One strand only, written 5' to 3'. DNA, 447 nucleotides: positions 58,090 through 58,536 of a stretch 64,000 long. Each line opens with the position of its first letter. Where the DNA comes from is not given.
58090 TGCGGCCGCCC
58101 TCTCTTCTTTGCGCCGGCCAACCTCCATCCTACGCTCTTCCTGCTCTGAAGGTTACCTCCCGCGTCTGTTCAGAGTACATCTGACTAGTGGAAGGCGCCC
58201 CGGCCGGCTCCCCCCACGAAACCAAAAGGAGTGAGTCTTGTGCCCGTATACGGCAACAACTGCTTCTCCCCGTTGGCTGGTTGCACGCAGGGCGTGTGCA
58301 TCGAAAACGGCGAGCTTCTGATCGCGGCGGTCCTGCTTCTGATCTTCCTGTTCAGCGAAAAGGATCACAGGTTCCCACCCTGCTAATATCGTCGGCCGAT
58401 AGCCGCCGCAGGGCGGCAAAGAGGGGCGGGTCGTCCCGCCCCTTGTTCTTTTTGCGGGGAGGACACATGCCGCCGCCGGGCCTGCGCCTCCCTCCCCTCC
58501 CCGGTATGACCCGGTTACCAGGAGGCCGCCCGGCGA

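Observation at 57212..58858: Tandem array of four mini-genes encoding Cys/Gly/Tyr-rich tail-anchored peptides with an invariant C-terminal module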

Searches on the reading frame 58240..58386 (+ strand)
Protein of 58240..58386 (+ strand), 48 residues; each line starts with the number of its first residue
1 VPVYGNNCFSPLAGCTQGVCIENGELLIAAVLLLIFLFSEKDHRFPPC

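Call 6: search_protein_families(library=pfam, proteins=[window:58240-58386:+], max_evalue=10)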
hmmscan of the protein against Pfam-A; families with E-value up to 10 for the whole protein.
window:58240-58386:+ (48 aa): 0 families

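Call 7: search_protein_families(library=ncbifam, proteins=[window:58240-58386:+], max_evalue=10)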
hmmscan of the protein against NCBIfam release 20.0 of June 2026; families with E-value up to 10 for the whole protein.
window:58240-58386:+ (48 aa): 0 families

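Call 20: find_related_loci(query=A3, collection=genome_contigs, flank=10000)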
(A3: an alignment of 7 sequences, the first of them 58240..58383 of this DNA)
Query A3 (48 aa) in genome_contigs; peptide patterns used: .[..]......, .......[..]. (x = any residue, [..] = any of these).
30 stretches matched a pattern; 3 encode a relative of the query (tblastn E <= 1e-3); 3 distinct loci.
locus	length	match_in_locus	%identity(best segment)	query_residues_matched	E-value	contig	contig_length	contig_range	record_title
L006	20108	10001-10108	44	14-46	5e-5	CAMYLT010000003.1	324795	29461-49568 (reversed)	MAG: uncultured Porticoccus sp. isolate Biocath_Gamma_027 genome assembly, contig: k127_7840, whole genome shotgun seque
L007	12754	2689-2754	54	22-47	2e-4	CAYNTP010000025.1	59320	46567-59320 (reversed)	MAG TPA_asm: uncultured Parafilimonas sp. isolate SRP263991_co5_283 genome assembly, contig: NODE_1157_length_59320_cov_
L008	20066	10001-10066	54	22-47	2e-4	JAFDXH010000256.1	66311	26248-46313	MAG: Bacteroidetes bacterium isolate SZAS-20 CK_MAG-73__256__length-66311, whole genome shotgun sequence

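Call 21: find_related_loci(query=A3, collection=metagenome_contigs, flank=10000)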
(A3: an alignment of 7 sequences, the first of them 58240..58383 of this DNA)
Query A3 (48 aa) in metagenome_contigs; peptide patterns used: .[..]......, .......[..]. (x = any residue, [..] = any of these).
30 stretches matched a pattern; 1 encode a relative of the query (tblastn E <= 1e-3); 1 distinct loci.
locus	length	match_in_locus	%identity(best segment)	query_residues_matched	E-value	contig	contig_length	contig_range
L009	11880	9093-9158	54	22-47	5e-5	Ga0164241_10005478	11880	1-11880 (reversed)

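Call 26: search_protein_representatives(alignment_id=A3)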
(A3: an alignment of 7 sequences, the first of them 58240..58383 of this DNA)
Query: 7 sequences, 88 profile positions. Proteins with E-value up to 0.001 (for the whole library): 14; up to 1e-10: 5; up to 1e-30: 0. The best 14 are listed.
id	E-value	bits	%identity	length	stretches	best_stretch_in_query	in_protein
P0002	1.3e-30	121.0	-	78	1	1-87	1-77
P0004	9.4e-19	83.0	-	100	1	31-77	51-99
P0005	1.1e-17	79.6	-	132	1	31-84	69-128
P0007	5.0e-17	77.5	-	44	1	32-73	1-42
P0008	8.1e-17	76.8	-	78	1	27-77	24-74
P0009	4.0e-09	52.1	-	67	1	20-69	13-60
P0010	4.0e-08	48.9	-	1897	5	19-62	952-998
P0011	2.3e-06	43.3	-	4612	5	29-59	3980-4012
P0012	1.1e-05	41.2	-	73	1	29-80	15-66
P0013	1.2e-05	41.0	-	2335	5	28-60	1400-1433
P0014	3.0e-05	39.7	-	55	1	34-71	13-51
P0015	1.0e-04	38.0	-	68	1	31-68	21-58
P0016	1.4e-04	37.6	-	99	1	27-71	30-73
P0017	4.8e-04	35.8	-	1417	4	25-58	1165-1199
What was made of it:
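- Closest known: YjcZ family sporulation proteins. Different: The profile of the new family found no YjcZ protein among 1.84 billion representatives (call 26).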

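Call 31: find_homologous_proteins(query=A5, max_evalue=1)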
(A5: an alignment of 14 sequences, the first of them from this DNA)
Query A5 (14 sequences) (48 aa, profile of the alignment): 16 proteins with E <= 1 among 8000 candidates.
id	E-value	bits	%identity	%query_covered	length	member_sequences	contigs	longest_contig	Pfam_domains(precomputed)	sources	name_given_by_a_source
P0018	3.9e-22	95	100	100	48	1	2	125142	-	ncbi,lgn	-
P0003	3.2e-21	92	69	100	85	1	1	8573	-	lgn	-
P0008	1.9e-20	90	67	96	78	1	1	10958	-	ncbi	-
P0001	6.8e-20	88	74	88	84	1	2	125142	-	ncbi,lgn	-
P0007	1.8e-19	86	83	85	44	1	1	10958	-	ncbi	-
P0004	3.7e-19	86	71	85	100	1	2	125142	-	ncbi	-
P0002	2.1e-18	83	69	96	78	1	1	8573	-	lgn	-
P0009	1.6e-17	80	57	44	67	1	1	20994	-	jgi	jgi:hypothetical protein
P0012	2.2e-16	77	57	58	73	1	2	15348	-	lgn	-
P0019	4.8e-16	76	68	83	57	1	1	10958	-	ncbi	-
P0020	1.0e-15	75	51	77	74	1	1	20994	-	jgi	jgi:hypothetical protein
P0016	2.5e-15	73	63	56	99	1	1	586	-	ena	-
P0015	7.1e-15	72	67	56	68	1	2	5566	-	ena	-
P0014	2.8e-14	70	56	56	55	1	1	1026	-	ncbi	-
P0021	5.2e-13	66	59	56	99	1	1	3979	-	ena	-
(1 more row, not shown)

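Call 32: find_encoding_contigs(protein=P0008, flank=10000, max_places=2)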
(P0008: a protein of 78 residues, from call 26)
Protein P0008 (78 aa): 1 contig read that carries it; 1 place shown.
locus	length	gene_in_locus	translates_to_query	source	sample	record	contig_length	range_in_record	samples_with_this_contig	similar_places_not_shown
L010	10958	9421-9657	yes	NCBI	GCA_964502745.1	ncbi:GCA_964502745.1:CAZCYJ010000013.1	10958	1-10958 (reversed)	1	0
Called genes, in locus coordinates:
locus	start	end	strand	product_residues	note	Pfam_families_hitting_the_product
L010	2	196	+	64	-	?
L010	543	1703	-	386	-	PF04055:Radical_SAM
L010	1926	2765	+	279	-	PF13620:CarboxypepD_reg (weak)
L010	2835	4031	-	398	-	PF01546:Peptidase_M20, PF07687:M20_dimer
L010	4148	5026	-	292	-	PF02811:PHP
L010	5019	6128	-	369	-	PF02421:FeoB_N, PF01926:MMR_HSR1, PF02824:TGS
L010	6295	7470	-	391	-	PF07969:Amidohydro_3 (weak), PF01979:Amidohydro_1, PF07969:Amidohydro_3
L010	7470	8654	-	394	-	PF07969:Amidohydro_3 (weak), PF01979:Amidohydro_1, PF07969:Amidohydro_3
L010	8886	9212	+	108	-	-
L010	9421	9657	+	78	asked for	-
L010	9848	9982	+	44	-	-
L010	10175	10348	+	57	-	-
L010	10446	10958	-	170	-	?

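Call 33: find_encoding_contigs(protein=P0009, flank=10000, max_places=2)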
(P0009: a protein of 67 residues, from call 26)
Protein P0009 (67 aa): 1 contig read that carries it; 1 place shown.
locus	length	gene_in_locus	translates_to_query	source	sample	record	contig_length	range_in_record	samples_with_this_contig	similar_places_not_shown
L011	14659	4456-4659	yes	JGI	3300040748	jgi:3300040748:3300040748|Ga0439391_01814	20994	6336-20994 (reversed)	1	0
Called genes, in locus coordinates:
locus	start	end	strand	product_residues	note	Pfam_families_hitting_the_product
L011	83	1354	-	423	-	PF01546:Peptidase_M20, PF07687:M20_dimer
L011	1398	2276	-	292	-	PF02811:PHP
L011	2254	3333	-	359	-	PF01926:MMR_HSR1, PF02421:FeoB_N, PF02824:TGS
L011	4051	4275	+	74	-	-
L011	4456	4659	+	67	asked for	-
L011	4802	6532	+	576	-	PF01979:Amidohydro_1, PF07969:Amidohydro_3 (faint), PF13382:Adenine_deam_C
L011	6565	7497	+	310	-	PF00291:PALP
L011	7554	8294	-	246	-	PF00027:cNMP_binding, PF13545:HTH_Crp_2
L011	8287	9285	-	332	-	PF00291:PALP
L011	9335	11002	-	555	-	PF01979:Amidohydro_1 (faint), PF07969:Amidohydro_3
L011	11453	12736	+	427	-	-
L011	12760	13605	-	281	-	PF02660:G3P_acyltransf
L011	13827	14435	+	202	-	PF04542:Sigma70_r2, PF08281:Sigma70_r4_2, PF04545:Sigma70_r4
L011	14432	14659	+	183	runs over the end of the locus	PF13490:zf-HC2 (weak)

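Call 34: find_encoding_contigs(protein=P0012, flank=10000, max_places=2)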
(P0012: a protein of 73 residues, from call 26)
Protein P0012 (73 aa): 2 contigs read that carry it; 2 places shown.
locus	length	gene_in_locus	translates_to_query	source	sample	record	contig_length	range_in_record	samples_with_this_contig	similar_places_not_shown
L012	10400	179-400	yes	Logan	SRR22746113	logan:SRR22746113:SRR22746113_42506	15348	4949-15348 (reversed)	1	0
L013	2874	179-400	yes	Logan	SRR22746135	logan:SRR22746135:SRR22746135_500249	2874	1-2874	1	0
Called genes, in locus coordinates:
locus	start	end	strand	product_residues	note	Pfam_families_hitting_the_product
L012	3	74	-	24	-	?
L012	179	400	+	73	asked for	-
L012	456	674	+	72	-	-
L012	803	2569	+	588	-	PF07969:Amidohydro_3 (faint), PF01979:Amidohydro_1, PF13382:Adenine_deam_C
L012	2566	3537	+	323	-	PF00291:PALP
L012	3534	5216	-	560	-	PF07969:Amidohydro_3, PF01979:Amidohydro_1 (weak)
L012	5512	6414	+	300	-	-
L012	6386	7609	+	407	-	-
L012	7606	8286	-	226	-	PF02660:G3P_acyltransf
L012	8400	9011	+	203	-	PF04542:Sigma70_r2, PF08281:Sigma70_r4_2, PF04545:Sigma70_r4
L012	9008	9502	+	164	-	-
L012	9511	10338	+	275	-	PF11167:DUF2953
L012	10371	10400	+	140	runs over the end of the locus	PF09579:Spore_YtfJ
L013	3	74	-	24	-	?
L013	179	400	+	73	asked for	-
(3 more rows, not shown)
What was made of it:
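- Spore_YtfJ and DUF2953 lie 10 kb from the array in relative D (call 34). In relatives C and D an ECF sigma gene with a zf-HC2 anti-sigma gene lies 9 kb downstream (calls 33, 34).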

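Call 40: find_encoding_contigs(protein=P0015, flank=10000, max_places=2)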
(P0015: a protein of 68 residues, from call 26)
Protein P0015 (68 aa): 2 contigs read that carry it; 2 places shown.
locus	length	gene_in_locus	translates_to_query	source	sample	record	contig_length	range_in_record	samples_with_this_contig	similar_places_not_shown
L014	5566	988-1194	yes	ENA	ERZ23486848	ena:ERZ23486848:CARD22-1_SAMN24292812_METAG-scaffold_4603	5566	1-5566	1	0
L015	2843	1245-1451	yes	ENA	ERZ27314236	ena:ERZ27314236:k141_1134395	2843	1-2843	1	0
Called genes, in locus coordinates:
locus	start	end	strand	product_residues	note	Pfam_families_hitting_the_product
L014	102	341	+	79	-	-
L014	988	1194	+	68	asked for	-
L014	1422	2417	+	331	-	PF00291:PALP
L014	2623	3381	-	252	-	PF00027:cNMP_binding, PF00325:Crp (faint), PF13545:HTH_Crp_2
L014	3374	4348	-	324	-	PF00291:PALP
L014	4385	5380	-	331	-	PF00005:ABC_tran, PF13304:AAA_21 (faint), PF08352:oligo_HPY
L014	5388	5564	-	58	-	?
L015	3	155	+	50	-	?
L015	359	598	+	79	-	-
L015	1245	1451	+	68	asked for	-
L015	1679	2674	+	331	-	PF00291:PALP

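Call 41: find_encoding_contigs(protein=P0021, flank=10000, max_places=2)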
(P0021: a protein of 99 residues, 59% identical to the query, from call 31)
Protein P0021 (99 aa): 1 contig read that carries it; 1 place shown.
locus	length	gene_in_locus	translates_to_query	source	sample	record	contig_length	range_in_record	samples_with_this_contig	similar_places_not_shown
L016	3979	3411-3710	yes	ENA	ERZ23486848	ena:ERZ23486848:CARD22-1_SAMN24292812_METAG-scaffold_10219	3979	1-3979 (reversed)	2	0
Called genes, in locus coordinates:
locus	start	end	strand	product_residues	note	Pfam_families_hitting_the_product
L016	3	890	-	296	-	?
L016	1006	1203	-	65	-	-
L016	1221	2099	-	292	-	PF02811:PHP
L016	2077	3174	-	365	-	PF01926:MMR_HSR1, PF02421:FeoB_N (weak), PF02824:TGS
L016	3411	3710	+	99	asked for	-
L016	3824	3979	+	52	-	?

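Call 49: predict_structure(alignment_id=A4)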
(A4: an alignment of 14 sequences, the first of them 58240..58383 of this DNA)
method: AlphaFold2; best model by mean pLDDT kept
length: 48 residues; sequences in the alignment: 14
mean_pLDDT: 59.7   pTM: 0.32
mean pLDDT of the five models: 59.7, 59.0, 56.8, 56.6, 54.7
residues with pLDDT >= 90: 0; 70-90: 14; 50-70: 18; < 50: 16
segments of 3 or more residues with pLDDT < 50: 6-14
pLDDT, mean of each block of 10 residues (from residue 1): 45 50 71 77 54
secondary structure, 60 per line:
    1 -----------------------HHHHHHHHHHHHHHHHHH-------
elements in order: H24-41
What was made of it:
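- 58240..58386 (+): c3, 48 aa. This is essentially the bare module (58261-58347) plus the tail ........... The AlphaFold2 model has a helix at residues 24-41 (call 49).
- On YjcZ family (TIGR01732 / PF09680): AlphaFold2 shows a single helix (call 49).
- AlphaFold2 gives a helix at residues 24-41 of c3 (call 49). The AlphaFold2 model is of low confidence, and the Cys loop is below pLDDT 50 (call 49).
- Tried and rejected: AlphaFold2 on the 14-sequence alignment gave pLDDT 59.7, with only the helix modelled (call 49).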

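Call 64: search_solved_structures(query=A5, max_evalue=10)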
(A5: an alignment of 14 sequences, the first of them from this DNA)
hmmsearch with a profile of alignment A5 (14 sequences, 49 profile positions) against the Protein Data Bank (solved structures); distinct sequences matched with E-value up to 10: 2.
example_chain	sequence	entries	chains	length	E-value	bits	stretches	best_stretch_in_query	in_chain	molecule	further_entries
1n1u_A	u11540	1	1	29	0.44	13.1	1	4-24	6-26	kalata B1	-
5hs0_A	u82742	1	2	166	0.55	12.8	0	22-38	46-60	Ankyrin domain protein ank1C4_7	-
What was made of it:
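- Tried and rejected: A PDB sequence search gave only kalata B1 at E=0.44 (call 64).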

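Call 69: search_protein_families(library=padloc, proteins=[window:58240-58386:+], max_evalue=1)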
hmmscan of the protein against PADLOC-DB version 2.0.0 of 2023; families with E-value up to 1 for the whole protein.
window:58240-58386:+ (48 aa): 0 families

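Call 70: search_protein_families(library=phrogs, proteins=[window:58240-58386:+], max_evalue=1)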
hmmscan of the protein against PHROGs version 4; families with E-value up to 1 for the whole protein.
window:58240-58386:+ (48 aa): 0 families
